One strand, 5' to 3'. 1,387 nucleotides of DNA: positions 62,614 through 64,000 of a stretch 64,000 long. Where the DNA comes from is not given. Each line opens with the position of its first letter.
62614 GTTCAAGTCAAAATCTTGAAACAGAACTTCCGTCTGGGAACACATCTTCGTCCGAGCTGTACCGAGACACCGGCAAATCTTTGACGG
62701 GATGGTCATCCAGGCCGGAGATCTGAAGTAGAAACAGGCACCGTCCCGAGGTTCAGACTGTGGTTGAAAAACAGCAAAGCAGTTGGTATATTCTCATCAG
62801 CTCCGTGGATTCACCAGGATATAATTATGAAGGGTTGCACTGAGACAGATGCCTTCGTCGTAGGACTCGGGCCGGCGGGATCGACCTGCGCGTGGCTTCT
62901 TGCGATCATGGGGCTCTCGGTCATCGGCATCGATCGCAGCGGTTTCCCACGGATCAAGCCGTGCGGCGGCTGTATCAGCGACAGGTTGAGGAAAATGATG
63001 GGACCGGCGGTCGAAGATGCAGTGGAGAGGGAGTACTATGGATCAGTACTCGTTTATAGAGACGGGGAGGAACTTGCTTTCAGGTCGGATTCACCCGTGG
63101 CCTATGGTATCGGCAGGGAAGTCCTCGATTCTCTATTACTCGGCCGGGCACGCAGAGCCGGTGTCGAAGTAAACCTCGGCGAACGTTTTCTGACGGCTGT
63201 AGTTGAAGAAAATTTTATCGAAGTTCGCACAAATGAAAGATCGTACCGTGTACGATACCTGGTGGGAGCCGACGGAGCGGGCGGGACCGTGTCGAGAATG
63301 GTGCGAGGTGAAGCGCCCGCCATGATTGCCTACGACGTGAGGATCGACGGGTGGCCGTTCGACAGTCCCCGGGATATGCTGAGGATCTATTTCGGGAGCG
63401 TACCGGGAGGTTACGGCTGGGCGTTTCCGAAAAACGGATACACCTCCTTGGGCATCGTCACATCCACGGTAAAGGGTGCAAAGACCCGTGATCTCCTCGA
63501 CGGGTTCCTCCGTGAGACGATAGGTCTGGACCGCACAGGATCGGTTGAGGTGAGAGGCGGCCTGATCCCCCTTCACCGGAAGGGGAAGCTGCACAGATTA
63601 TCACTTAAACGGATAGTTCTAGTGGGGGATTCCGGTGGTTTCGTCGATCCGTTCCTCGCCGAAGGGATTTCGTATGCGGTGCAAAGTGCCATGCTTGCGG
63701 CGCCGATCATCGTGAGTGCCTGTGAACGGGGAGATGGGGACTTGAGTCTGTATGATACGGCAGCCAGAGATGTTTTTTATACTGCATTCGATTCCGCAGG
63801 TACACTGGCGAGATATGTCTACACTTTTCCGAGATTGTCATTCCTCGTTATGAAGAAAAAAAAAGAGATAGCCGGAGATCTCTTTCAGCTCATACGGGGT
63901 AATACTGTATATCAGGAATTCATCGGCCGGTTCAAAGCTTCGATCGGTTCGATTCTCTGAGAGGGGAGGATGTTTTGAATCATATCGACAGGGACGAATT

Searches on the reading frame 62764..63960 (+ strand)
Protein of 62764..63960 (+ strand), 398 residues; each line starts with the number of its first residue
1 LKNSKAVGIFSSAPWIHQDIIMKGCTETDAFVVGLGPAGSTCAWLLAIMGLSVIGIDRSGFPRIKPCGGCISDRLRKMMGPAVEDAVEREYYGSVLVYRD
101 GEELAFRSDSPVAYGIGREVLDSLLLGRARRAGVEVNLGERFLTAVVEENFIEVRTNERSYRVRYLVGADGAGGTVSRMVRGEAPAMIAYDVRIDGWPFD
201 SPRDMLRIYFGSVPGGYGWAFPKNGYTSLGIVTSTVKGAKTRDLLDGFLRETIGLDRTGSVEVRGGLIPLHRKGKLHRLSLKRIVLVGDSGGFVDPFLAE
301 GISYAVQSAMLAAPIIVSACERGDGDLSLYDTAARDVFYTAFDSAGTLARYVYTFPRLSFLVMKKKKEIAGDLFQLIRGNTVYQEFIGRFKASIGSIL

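Call 5: search_protein_families(library=pfam, proteins=[window:62764-63960:+], max_evalue=0.1)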
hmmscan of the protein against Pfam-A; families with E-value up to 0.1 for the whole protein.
window:62764-63960:+ (398 aa): 5 families
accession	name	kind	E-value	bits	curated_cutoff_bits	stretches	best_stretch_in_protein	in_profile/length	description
PF01494.25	FAD_binding_3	-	3e-12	46.9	22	1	27-335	1-336/349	FAD binding domain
PF22578.2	GGR_cat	-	2.4e-06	27.8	27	1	201-266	15-86/88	Geranylgeranyl reductase catalytic domain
PF12831.13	FAD_oxidored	-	0.0028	17.5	27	1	29-160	1-130/416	FAD dependent oxidoreductase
PF01266.30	DAO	-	0.06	13.3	27.9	0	29-59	1-31/353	FAD dependent oxidoreductase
PF13450.12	NAD_binding_8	-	0.096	13.4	21.9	0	32-58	1-27/68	NAD(P)-binding Rossmann-like domain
